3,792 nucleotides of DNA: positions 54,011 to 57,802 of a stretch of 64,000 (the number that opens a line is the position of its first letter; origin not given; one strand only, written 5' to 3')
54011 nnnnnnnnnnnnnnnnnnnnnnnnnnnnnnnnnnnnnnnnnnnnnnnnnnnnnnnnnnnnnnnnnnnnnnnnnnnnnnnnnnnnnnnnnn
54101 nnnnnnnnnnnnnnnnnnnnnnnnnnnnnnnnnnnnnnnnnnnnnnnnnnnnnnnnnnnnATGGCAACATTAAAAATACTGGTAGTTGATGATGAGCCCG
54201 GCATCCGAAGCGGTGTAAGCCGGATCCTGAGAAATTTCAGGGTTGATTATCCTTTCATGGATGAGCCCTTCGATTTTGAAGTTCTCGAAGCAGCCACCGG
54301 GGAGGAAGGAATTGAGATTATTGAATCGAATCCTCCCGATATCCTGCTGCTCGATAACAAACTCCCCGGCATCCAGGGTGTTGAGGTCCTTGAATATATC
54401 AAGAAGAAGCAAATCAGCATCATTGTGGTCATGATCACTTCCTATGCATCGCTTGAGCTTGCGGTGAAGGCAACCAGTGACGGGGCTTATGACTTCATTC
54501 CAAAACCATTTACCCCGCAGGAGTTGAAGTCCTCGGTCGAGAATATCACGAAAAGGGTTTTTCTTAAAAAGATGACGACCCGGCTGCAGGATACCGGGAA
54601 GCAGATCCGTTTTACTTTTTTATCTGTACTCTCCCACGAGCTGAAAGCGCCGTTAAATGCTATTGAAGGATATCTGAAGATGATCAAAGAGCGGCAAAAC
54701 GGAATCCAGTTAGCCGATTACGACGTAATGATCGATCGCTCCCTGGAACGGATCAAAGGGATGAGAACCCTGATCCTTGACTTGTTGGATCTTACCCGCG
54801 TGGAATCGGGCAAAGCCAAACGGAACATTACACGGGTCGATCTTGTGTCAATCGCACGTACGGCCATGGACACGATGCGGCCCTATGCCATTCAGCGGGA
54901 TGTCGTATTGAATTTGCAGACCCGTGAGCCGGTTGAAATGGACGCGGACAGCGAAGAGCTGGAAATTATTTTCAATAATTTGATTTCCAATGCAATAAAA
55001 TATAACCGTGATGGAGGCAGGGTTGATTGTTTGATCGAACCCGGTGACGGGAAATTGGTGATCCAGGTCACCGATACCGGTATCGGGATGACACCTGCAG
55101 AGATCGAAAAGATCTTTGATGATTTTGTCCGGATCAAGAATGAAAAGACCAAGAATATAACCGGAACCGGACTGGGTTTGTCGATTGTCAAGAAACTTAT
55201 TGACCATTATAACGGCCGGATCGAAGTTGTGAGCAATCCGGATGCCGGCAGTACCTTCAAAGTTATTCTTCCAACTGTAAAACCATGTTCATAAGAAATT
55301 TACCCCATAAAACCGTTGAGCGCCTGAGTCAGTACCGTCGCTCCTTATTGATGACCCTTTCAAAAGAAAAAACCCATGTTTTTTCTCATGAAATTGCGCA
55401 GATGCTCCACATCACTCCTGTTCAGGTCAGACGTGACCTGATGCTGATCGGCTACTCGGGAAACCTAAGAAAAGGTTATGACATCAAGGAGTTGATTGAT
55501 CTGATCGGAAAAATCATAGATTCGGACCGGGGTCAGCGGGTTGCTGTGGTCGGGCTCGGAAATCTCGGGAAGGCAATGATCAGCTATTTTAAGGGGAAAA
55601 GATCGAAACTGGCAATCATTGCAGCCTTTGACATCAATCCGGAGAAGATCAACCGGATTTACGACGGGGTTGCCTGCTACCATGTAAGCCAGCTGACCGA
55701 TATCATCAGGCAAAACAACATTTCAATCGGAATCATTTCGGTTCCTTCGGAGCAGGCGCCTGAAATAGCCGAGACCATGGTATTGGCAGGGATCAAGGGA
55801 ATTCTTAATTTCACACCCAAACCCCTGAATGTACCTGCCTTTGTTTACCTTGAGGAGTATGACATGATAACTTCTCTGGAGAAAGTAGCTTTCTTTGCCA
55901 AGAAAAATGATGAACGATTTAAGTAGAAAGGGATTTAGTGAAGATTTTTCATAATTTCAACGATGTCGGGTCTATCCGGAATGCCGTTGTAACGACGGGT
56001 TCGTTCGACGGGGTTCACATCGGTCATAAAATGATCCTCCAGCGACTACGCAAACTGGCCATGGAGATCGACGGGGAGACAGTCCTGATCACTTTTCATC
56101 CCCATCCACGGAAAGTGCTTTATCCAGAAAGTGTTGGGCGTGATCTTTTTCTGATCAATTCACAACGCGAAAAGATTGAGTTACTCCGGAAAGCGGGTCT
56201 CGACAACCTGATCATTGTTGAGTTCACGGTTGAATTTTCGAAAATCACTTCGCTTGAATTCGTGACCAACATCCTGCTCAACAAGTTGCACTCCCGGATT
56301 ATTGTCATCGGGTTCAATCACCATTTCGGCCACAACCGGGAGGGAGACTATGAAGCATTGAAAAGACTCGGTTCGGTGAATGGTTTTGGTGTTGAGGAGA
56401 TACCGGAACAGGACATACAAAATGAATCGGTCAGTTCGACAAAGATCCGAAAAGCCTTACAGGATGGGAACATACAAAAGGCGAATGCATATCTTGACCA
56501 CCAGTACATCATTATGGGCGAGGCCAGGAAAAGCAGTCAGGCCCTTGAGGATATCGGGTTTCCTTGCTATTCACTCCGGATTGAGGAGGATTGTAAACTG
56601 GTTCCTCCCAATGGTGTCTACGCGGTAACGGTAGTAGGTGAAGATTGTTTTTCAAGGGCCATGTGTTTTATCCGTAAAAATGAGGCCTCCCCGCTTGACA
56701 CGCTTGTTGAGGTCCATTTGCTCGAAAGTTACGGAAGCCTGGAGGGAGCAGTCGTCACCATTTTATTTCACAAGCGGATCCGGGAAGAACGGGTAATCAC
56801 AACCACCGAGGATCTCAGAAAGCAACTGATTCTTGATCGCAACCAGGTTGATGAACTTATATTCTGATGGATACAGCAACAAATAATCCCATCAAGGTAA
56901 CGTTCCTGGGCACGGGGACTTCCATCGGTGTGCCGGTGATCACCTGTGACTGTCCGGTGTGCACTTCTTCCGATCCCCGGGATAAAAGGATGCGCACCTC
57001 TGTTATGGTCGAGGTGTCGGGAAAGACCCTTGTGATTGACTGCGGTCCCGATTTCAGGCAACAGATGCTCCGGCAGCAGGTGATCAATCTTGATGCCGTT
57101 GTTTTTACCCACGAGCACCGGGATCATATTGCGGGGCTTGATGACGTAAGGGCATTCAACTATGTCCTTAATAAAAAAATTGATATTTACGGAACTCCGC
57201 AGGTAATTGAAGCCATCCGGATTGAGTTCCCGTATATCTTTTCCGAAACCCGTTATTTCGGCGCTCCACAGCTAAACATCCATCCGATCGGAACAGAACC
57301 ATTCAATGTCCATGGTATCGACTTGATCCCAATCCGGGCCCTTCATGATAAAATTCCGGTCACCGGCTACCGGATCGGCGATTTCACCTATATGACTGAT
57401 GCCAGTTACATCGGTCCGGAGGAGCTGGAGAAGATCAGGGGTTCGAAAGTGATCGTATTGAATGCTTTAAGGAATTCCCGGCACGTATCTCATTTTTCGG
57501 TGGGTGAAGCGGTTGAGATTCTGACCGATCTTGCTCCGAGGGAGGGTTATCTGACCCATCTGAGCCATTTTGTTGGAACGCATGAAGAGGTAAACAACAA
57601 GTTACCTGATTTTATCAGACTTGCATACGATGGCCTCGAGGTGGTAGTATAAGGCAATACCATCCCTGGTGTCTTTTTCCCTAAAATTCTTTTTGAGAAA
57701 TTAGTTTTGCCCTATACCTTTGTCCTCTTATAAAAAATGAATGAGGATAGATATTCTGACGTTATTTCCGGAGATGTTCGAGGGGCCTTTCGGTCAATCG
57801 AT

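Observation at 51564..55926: HydS-histidine kinase fusion translationally coupled to hydA, followed by a phosphorelay with no DNA-binding response regulator but ending in rex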

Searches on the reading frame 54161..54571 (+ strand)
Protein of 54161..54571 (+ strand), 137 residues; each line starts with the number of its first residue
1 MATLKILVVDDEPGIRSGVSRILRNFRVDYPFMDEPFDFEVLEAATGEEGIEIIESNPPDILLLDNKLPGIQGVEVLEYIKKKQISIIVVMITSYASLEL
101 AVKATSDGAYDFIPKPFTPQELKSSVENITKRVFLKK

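Call 52: search_protein_families(library=ncbifam, proteins=[window:54161-54571:+], max_evalue=0.000001)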
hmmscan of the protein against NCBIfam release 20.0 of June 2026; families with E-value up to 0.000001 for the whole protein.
seq(137 aa): 78 families (the best 25 are shown)
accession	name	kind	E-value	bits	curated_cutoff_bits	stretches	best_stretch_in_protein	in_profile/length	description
NF041946.1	LuxO_transreg_Vib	equivalog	4.9e-19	68.5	800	1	35-132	17-114/463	quorum-sensing sigma-54 dependent transcriptional regulator LuxO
NF053512.1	nitric_RR_NosR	exception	4.1e-18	65.6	400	1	6-136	1-121/422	response regulator c-di-GMP phosphodiesterase, NosR family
NF008469.0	PRK11361.1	equivalog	9.8e-18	64.1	714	1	3-127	4-117/461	acetoacetate metabolism transcriptional regulator AtoC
NF051870.1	NAssimRespRegNtrX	equivalog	1.1e-17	64.1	600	1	5-129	3-118/452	nitrogen assimilation response regulator NtrX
TIGR02154.1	PhoB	equivalog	3.9e-17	62.3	296.2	1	4-133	3-123/226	phosphate regulon transcriptional regulator PhoB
NF007935.0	PRK10651.1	equivalog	5.6e-17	61.6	250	1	4-129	7-123/216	two-component system response regulator NarL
NF045944.1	ResRegRpaBCyano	equivalog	5.8e-17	61.8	330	1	7-133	1-115/229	response regulator transcription factor RpaB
NF040689.1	MtrAB_MtrA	equivalog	9.1e-16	57.9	300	1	6-127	1-110/219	MtrAB system response regulator MtrA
TIGR01818.1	ntrC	equivalog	1.5e-15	57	558.6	1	6-127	1-111/463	nitrogen regulation protein NR(I)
NF001965.0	PRK00742.1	subfamily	1.8e-15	57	293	1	2-133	2-127/357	chemotaxis-specific protein-glutamate methyltransferase CheB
NF008176.1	PRK10923.1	equivalog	1.8e-15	56.5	620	1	5-127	5-116/469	nitrogen regulation protein NR(I)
NF007135.0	PRK09581.1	equivalog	1.9e-15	56.6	474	1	5-130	4-120/457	PleD family two-component system response regulator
NF006900.1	PRK09390.1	equivalog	3.9e-15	55.9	255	1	5-130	6-120/203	response regulator FixJ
NF008677.0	PRK11697.1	equivalog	6.1e-15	55.2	246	1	4-132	2-118/238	two-component system response regulator BtsR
NF052313.1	T9SS_RR_PorX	equivalog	1.2e-14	54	300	1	37-131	23-117/513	T9SS response regulator signal transducer PorX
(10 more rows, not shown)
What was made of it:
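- Tried and rejected: Score differences are small, for example 68 bits for LuxO against 62 for PhoB (call 52).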

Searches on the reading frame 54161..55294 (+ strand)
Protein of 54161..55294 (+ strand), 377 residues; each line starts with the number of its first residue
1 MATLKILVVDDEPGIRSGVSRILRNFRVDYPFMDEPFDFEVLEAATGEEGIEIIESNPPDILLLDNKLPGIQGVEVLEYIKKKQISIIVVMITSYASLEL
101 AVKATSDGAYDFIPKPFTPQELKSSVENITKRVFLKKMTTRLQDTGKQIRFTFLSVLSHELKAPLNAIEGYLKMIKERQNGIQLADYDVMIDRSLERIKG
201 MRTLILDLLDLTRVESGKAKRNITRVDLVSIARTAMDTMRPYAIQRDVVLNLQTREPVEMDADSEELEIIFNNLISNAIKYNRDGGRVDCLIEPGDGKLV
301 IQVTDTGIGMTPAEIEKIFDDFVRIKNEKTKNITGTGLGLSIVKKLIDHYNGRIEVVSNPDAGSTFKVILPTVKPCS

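Call 3: search_protein_families(library=pfam, proteins=[window:54161-55294:+], max_evalue=0.01)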
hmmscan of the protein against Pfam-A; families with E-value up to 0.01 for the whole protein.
window:54161-55294:+ (377 aa): 5 families
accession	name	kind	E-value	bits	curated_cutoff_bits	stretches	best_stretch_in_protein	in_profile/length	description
PF02518.31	HATPase_c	-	2.1e-28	99.4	26.4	1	263-372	2-109/111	Histidine kinase-, DNA gyrase B-, and HSP90-like ATPase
PF00072.30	Response_reg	-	7.5e-25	87.7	30.2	1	6-126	1-110/111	Response regulator receiver domain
PF00512.31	HisKA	-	4.4e-12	46.3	26.9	1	152-217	4-66/66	His Kinase A (phospho-acceptor) domain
PF13581.12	HATPase_c_2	-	9.5e-07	29.3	27.4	1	262-350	27-112/127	Histidine kinase-like ATPase domain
PF14501.12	HATPase_c_5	-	0.0035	17.7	22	1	266-359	5-91/102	GHKL domain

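Call 38: search_protein_families(library=ncbifam, proteins=[window:54161-55294:+], max_evalue=0.00001)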
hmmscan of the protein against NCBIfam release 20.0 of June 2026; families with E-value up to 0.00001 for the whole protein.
window:54161-55294:+ (377 aa): 154 families (the best 25 are shown)
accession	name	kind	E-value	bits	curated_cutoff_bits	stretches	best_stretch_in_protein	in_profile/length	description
NF046044.1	PnpS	equivalog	6.2e-54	183.5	400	1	127-371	148-390/390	two-component system histidine kinase PnpS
TIGR02966.1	phoR_proteo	equivalog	6.7e-53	179.8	334.2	1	132-370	97-333/333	phosphate regulon sensor histidine kinase PhoR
NF041947.1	LuxQ_Vibrio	equivalog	3.5e-47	160.8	1200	2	147-372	469-696/843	quorum-sensing autoinducer 2 sensor kinase/phosphatase LuxQ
NF047874.1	MASE3_PAS_HK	subfamily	6.4e-47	160.7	560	1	126-372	372-625/655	MASE3 domain-containing sensor histidine kinase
NF041832.1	near_NosP_CTERM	subfamily_domain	4.1e-46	157.7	400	2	152-373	9-226/370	NahK/ErcS family hybrid sensor histidine kinase/response regulator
NF047465.1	hybrid_HK_LvrA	exception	6e-45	153.5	1200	2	205-376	255-426/819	hybrid histidine kinase/response regulator LvrA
TIGR02956.1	TMAO_torS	equivalog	3.7e-44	151.1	676.5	1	149-371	463-681/967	TMAO reductase system sensor histidine kinase/response regulator TorS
NF033092.0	HK_WalK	equivalog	9.2e-42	143.4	725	1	143-371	365-593/594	cell wall metabolism sensor histidine kinase WalK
NF041880.1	EPS_EpsF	equivalog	2.2e-41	141.9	900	2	150-371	274-492/492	response regulator EpsF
NF041735.1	hist_kin_RppB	equivalog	7.8e-40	137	400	1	153-371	219-438/438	two-component system sensor histidine kinase RppB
NF008099.0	PRK10841.1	equivalog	2.7e-39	134.7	920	2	146-372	466-690/949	two-component system sensor histidine kinase RcsC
NF011874.0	PRK15347.1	equivalog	3.5e-39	134.6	852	1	153-372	401-614/921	two component system sensor kinase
NF008302.0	PRK11091.1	equivalog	1.8e-38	132.3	838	1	145-371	278-504/779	aerobic respiration two-component sensor histidine kinase ArcB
NF008318.0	PRK11107.1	equivalog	5.4e-38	130.6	890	1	147-371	290-517/920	two-component sensor histidine kinase BarA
NF040691.1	MtrAB_MtrB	equivalog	6.4e-38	131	450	1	135-373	257-493/507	MtrAB system histidine kinase MtrB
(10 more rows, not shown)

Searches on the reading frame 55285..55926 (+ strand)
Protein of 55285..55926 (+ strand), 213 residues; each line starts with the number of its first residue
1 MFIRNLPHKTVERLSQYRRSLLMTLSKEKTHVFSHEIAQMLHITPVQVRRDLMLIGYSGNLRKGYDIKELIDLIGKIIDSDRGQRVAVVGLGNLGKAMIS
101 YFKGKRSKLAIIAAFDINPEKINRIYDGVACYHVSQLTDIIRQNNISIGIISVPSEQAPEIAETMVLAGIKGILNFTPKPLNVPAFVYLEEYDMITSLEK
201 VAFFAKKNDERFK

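Call 3: search_protein_families(library=pfam, proteins=[window:55285-55926:+], max_evalue=0.01)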
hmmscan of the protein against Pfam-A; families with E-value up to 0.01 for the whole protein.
window:55285-55926:+ (213 aa): 3 families
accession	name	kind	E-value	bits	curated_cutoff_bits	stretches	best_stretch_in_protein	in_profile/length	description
PF02629.25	CoA_binding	-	4.2e-19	69.5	22.3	1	84-178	4-96/97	CoA binding domain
PF06971.19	Put_DNA-bind_N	-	1.4e-12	47.9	27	1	6-52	2-48/49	Putative DNA-binding protein N-terminus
PF01408.29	GFO_IDH_MocA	-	3.3e-08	34.7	24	1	85-171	2-88/120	Oxidoreductase family, NAD-binding Rossmann fold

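Call 36: search_solved_structures(query=window:55285-55926:+, max_evalue=0.00001, show_alignments=1)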
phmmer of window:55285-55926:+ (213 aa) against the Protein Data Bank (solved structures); distinct sequences matched with E-value up to 0.00001: 8.
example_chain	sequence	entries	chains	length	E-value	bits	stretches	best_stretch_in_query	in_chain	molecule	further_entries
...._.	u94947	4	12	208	3.3e-32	115.2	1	5-203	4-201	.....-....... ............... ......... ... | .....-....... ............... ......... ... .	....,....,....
2vt2_A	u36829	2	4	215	1.9e-31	112.7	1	5-206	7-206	REDOX-SENSING TRANSCRIPTIONAL REPRESSOR REX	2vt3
3keo_A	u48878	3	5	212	2.3e-31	112.4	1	4-206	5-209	Redox-sensing transcriptional repressor rex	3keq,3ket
3wg9_A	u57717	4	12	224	1.9e-29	106.2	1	10-206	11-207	Redox-sensing transcriptional repressor rex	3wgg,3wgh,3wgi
3ikv_A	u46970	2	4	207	1.9e-26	96.3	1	6-204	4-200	Redox-sensing transcriptional repressor rex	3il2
3ikt_A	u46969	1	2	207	2.7e-26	95.9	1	6-204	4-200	Redox-sensing transcriptional repressor rex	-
1xcb_A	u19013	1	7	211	2.7e-26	95.9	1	6-204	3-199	Redox-sensing transcriptional repressor rex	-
2dt5_A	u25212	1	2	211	9.4e-26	94.1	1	6-204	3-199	AT-rich DNA-binding protein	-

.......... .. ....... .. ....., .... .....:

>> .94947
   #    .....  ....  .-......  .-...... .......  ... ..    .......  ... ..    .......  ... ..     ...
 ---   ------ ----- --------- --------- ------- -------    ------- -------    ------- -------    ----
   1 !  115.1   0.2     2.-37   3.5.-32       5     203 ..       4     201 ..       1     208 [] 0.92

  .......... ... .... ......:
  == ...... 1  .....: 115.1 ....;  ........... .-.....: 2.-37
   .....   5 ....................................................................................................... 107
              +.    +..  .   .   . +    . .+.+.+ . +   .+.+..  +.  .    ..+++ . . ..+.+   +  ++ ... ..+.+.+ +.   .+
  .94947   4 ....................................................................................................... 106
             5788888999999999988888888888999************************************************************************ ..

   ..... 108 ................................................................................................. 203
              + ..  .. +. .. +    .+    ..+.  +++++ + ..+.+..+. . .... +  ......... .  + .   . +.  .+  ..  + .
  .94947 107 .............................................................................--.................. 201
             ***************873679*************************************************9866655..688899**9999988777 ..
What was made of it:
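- On Rex redox-sensing repressor: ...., 2vt2 and 1xcb match end to end, down to E=3e-32 (call 36).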

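Call 38: search_protein_families(library=ncbifam, proteins=[window:55285-55926:+], max_evalue=0.00001)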
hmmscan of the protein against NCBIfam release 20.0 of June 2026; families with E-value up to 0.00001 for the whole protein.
window:55285-55926:+ (213 aa): 9 families
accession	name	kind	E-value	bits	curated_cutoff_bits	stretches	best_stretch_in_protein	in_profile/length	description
NF003995.0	PRK05472.2-4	subfamily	1.3e-58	198.1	126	1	4-210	4-210/213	redox-sensing transcriptional repressor Rex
NF003996.0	PRK05472.2-5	equivalog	1e-54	185.6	138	1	6-209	2-203/209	redox-sensing transcriptional repressor Rex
NF003989.0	PRK05472.1-3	equivalog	4.1e-50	170.5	177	1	5-210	7-212/215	redox-sensing transcriptional repressor Rex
NF003993.0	PRK05472.2-2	equivalog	1.3e-49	168.7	217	1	4-208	4-208/212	redox-sensing transcriptional repressor Rex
NF003994.0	PRK05472.2-3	equivalog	1.4e-49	168.4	130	1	5-203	8-206/217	redox-sensing transcriptional repressor Rex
NF003990.0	PRK05472.1-4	equivalog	2.6e-43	148.1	233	1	5-209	6-210/214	redox-sensing transcriptional repressor Rex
NF003992.0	PRK05472.2-1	equivalog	3.2e-42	144.4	226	1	4-209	19-224/249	redox-sensing transcriptional repressor Rex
NF003988.0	PRK05472.1-1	equivalog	1.3e-37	129.9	321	1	4-209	5-212/214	redox-sensing transcriptional repressor Rex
NF003991.0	PRK05472.1-5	equivalog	2.1e-35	122.6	198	1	5-207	6-208/211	redox-sensing transcriptional repressor Rex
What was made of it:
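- Checked: It scores 198 bits against NCBIfam NF003995 (cut-off 126) and aligns end to end with solved Rex structures (calls 38, 36).
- Rex itself is canonical (calls 36, 38). Rex is a standard-length Rex with no additional domain or insertion (calls 36, 38).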

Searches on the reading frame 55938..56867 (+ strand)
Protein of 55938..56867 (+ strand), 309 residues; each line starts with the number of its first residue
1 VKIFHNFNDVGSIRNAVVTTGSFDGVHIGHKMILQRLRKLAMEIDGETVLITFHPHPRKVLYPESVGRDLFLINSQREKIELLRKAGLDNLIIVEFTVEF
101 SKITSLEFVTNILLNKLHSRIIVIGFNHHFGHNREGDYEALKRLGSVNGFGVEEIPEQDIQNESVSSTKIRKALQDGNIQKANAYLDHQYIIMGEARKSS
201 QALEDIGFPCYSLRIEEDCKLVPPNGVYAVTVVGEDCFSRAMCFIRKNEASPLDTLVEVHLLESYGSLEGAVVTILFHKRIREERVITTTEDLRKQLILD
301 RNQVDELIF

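Call 3: search_protein_families(library=pfam, proteins=[window:55938-56867:+], max_evalue=0.01)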
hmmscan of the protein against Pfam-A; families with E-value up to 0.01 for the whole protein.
window:55938-56867:+ (309 aa): 3 families
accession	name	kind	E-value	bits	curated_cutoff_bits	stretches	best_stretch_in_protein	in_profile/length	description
PF06574.18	FAD_syn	-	2.6e-46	157.7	27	1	14-169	6-158/158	FAD synthetase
PF01687.23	Flavokinase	-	2.4e-15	57.3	19.6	1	187-306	2-122/124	Riboflavin kinase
PF01467.32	CTP_transf_like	-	9.2e-08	32.8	21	1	19-172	2-132/133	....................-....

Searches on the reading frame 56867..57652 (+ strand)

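Call 38: search_protein_families(library=ncbifam, proteins=[window:56867-57652:+], max_evalue=0.00001)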
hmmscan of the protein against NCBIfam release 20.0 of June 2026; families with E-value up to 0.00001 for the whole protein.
window:56867-57652:+ (261 aa): 9 families
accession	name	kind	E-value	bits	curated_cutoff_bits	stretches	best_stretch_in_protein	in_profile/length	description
NF002553.0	PRK02113.1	equivalog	1.1e-86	290.4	386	1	9-260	1-251/252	MBL fold metallo-hydrolase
NF038231.1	MBL_Geo_Pelo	equivalog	2.3e-82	276.3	360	1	10-259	1-249/250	GPMC system MBL fold metallohydrolase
TIGR03307.1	PhnP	equivalog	7.2e-24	84.5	272.25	1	9-258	1-248/249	phosphonate metabolism protein PhnP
TIGR02651.1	RNase_Z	equivalog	9.8e-16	57.7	292.95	1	32-170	7-147/302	ribonuclease Z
NF000801.0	PRK00055.1-3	equivalog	5.3e-13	48.7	252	1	32-122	9-103/307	ribonuclease Z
NF002558.0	PRK02126.1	subfamily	1.7e-10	40.4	315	1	46-118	21-91/345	ribonuclease Z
TIGR02108.2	PQQ_syn_pqqB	equivalog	4.6e-09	36.2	245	1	11-138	2-137/298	pyrroloquinoline quinone biosynthesis protein PqqB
NF000806.0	PRK00055.2-4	equivalog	2.3e-07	30.3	363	1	35-106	12-85/280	ribonuclease Z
NF041257.1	GntH_guanitoxin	equivalog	7.8e-07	28.3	333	0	36-109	24-105/374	guanitoxin biosynthesis MBL fold metallo-hydrolase GntH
